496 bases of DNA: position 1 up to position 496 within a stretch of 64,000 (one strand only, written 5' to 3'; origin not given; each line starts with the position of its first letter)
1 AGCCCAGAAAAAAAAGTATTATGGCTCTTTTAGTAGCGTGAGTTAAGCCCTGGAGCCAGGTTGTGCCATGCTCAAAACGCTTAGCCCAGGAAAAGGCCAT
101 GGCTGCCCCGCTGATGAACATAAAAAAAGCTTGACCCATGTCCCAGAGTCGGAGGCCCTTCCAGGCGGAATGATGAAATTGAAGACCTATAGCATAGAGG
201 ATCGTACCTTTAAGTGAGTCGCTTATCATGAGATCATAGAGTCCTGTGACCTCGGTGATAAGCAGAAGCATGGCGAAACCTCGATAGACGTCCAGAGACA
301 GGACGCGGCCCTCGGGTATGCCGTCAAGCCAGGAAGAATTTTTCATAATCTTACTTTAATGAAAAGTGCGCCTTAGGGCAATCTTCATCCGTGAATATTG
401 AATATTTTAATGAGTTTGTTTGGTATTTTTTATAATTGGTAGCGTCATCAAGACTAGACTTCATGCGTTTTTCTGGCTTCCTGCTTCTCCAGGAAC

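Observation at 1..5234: Compact divergent exosortase locus: one mini-substrate, an exosortase and a membrane acyltransferase facing an acyltransferase-ACP-ligase-NadE-like operon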

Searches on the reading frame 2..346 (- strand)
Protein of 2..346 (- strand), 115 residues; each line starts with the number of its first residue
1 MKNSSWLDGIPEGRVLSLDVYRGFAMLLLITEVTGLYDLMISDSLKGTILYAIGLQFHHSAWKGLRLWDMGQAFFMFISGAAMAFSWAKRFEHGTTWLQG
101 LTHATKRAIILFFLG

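Call 6: search_protein_families(library=ncbifam, proteins=[window:2-346:-], max_evalue=0.01)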
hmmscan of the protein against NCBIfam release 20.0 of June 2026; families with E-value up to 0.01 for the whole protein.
seq(115 aa): 1 family
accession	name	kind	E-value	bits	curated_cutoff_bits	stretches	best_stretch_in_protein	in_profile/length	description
NF046061.1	NagX_SO_3504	equivalog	4.8e-08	32.5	480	1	14-115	3-103/369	transmembrane glucosamine N-acetyltransferase NagX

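Call 7: search_protein_families(library=pfam, proteins=[window:2-346:-], max_evalue=0.01)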
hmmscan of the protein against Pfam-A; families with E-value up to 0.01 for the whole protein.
seq(115 aa): 1 family
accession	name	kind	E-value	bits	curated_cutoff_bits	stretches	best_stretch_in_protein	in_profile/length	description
PF16401.11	DUF5009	-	0.0047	16.8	25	1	16-113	3-98/260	Domain of unknown function (DUF5009)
